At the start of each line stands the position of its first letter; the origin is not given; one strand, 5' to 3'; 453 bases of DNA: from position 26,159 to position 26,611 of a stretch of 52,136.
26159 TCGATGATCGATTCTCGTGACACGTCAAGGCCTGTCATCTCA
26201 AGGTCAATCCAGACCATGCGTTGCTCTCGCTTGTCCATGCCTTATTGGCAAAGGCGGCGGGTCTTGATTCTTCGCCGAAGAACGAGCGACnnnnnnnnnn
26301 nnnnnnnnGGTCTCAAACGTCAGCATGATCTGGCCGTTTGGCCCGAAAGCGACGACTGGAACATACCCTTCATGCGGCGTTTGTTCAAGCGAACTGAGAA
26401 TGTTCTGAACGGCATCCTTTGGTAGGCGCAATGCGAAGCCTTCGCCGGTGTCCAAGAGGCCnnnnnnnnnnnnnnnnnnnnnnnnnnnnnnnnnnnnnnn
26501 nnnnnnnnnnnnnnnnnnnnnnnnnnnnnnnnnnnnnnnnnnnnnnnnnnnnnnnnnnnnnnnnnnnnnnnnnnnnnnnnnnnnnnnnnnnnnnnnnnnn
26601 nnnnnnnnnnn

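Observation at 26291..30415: Orphan 1374-aa membrane protein with about 35 hydrophobic segments and a poly-acidic C-terminal arm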

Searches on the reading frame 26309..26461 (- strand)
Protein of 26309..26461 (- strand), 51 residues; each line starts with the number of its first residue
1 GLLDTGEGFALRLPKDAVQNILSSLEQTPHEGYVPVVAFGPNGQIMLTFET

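Call 55: find_homologous_proteins(query=A5, max_evalue=0.01)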
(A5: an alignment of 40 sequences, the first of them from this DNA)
Query A5 (40 sequences) (51 aa, profile of the alignment): 24 proteins with E <= 0.01 among 56 candidates.
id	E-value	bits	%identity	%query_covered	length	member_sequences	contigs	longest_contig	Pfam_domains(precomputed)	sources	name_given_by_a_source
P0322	3.2e-22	96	83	94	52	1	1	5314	-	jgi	jgi:hypothetical protein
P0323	3.6e-22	95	90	100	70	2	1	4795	-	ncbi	ncbi:MAG: hypothetical protein ACPHF0_04560, partial [Poseidonia sp.]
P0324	6.5e-22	95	78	98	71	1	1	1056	-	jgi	jgi:hypothetical protein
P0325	7.2e-22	95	82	100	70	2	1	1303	-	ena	-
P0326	1.1e-21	94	88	100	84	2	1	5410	-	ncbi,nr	ncbi:MAG: hypothetical protein VXW82_01375, partial [Candidatus Thermoplasmatota archaeon]|nr:hypoth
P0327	1.8e-21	93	47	92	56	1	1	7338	-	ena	-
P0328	3.3e-21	92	45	92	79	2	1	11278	-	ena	-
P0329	3.7e-21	92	82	100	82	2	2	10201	-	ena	-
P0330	7.3e-21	91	80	98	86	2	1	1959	-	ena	-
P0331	3.4e-20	89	43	92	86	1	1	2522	-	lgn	-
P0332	3.3e-19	86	78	96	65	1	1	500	-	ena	-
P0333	2.6e-15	73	42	98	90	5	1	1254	-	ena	-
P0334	4.5e-15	73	43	96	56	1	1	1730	-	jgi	-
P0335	7.5e-15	72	43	82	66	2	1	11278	-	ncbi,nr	ncbi:MAG: Uncharacterised protein [Methanobacteriota archaeon]|nr:MAG: Uncharacterised protein [Eury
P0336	3.1e-14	70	39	90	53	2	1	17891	-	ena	-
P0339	1.1e-12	65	39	90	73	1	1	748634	-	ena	-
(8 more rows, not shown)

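Call 57: find_encoding_contigs(protein=P0339, flank=6000, max_places=1)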
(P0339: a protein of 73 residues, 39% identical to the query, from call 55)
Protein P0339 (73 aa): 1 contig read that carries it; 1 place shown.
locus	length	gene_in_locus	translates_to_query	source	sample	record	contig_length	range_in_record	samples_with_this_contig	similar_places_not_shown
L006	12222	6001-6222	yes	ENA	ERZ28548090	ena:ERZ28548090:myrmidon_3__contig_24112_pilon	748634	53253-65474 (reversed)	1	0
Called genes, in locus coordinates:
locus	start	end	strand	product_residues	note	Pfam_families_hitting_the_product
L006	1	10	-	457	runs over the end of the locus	PF01553:Acyltransferase (faint)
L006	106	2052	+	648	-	PF00082:Peptidase_S8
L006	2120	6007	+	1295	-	-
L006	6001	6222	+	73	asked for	-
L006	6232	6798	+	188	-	PF00929:RNase_T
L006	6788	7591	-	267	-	PF02625:XdhC_CoxI, PF13478:XdhC_C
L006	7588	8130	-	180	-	PF12804:NTP_transf_3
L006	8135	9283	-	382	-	PF02771:Acyl-CoA_dh_N, PF02770:Acyl-CoA_dh_M, PF00441:Acyl-CoA_dh_1, PF08028:Acyl-CoA_dh_2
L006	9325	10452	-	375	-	PF01699:Na_Ca_ex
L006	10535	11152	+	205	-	PF00230:MIP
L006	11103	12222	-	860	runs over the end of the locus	PF00676:E1_dh, PF02779:Transket_pyr, PF02780:Transketolase_C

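Call 59: find_encoding_contigs(protein=P0335, flank=6000, max_places=2)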
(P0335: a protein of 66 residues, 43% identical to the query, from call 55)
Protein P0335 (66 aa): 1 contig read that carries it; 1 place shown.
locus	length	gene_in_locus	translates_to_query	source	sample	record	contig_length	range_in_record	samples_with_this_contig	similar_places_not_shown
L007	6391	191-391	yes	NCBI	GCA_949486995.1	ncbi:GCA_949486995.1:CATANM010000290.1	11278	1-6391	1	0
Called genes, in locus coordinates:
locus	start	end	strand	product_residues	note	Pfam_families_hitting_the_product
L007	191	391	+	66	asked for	-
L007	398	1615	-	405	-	PF00082:Peptidase_S8 (weak)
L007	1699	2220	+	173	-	PF00929:RNase_T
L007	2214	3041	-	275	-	PF02625:XdhC_CoxI, PF13478:XdhC_C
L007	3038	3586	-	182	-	PF01128:IspD, PF02348:CTP_transf_3 (weak), PF12804:NTP_transf_3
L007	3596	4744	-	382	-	PF02771:Acyl-CoA_dh_N, PF02770:Acyl-CoA_dh_M, PF00441:Acyl-CoA_dh_1, PF08028:Acyl-CoA_dh_2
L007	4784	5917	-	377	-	PF01699:Na_Ca_ex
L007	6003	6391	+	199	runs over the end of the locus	PF00230:MIP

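Call 74: search_solved_structures(query=A5, max_evalue=10, show_alignments=3)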
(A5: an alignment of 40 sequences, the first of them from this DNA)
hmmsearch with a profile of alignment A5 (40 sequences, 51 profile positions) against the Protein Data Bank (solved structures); distinct sequences matched with E-value up to 10: 1.
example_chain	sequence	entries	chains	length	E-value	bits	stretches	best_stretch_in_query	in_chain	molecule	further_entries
3qoq_A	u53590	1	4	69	0.63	12.9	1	4-22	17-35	Alginate and motility regulator Z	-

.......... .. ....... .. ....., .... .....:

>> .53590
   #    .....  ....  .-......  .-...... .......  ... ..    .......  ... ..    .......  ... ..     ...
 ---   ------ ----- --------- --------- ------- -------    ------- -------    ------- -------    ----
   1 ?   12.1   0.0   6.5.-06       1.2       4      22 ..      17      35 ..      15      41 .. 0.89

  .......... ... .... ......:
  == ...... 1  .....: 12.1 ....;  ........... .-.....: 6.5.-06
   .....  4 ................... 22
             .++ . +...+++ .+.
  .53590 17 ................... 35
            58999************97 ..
